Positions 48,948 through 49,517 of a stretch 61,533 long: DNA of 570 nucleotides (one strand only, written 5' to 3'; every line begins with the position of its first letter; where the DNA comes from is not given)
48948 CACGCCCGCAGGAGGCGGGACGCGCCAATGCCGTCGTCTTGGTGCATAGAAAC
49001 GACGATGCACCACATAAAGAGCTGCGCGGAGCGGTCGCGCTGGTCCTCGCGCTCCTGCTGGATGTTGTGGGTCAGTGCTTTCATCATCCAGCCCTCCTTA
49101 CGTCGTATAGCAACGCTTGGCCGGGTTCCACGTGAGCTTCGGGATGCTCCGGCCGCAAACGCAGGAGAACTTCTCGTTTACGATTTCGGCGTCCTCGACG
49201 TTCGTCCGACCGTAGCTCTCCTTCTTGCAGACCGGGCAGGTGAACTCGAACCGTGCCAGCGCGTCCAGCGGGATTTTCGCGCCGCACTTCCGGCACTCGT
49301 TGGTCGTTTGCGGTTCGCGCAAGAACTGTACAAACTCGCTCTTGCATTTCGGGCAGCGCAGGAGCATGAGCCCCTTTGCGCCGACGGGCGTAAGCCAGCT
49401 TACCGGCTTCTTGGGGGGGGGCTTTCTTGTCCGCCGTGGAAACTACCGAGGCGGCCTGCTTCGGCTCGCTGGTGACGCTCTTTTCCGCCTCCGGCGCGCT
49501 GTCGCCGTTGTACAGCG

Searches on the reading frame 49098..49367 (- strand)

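Call 9: search_protein_families(library=pfam, proteins=[window:49098-49367:-], max_evalue=0.01)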
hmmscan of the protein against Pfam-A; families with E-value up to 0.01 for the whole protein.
window:49098-49367:- (89 aa): 10 families
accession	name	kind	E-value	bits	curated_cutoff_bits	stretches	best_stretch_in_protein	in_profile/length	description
PF22191.2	IBR_1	-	0.00011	22.4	27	0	22-50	3-30/47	IBR domain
PF08271.17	Zn_Ribbon_TF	-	0.00029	20.8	29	1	4-32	2-29/43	TFIIB zinc-binding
PF13717.11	Zn_ribbon_4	-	0.00061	20.1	30.3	0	1-12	1-12/36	zinc-ribbon domain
PF21344.3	Zn_ribbon_LysW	-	0.0016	18.5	27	0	43-72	2-28/46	Alpha-aminoadipate carrier protein LysW-like, globular domain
PF13453.11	Zn_ribbon_TFIIB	-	0.0017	18.2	22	0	4-29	1-26/41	Transcription factor zinc-finger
PF23470.1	Zn_ribbon_PF0610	-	0.003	17.7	26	1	4-14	20-30/39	PF0610 rubredoxin-like zinc beta-ribbon domain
PF18439.7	zf_UBZ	-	0.0036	17.4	25.6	0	22-37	2-17/32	Ubiquitin-Binding Zinc Finger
PF01155.25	HypA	-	0.0041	17.6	28.9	1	18-62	66-107/112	Hydrogenase/urease nickel incorporation, metallochaperone, hypA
PF25206.1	DUF7836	-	0.0062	16.8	26.7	0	3-36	8-44/59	Domain of unknown function (DUF7836)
PF12773.13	DZR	-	0.0089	16.6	27.3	1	5-50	1-33/45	Double zinc ribbon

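Call 19: search_protein_families(library=phrogs, proteins=[window:49098-49367:-], max_evalue=0.001)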
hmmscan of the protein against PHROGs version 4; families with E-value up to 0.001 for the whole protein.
window:49098-49367:- (89 aa): 1 family
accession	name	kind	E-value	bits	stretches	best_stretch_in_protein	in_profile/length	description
phrog_4875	-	unknown function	0.00027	22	0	24-69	14-58/77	-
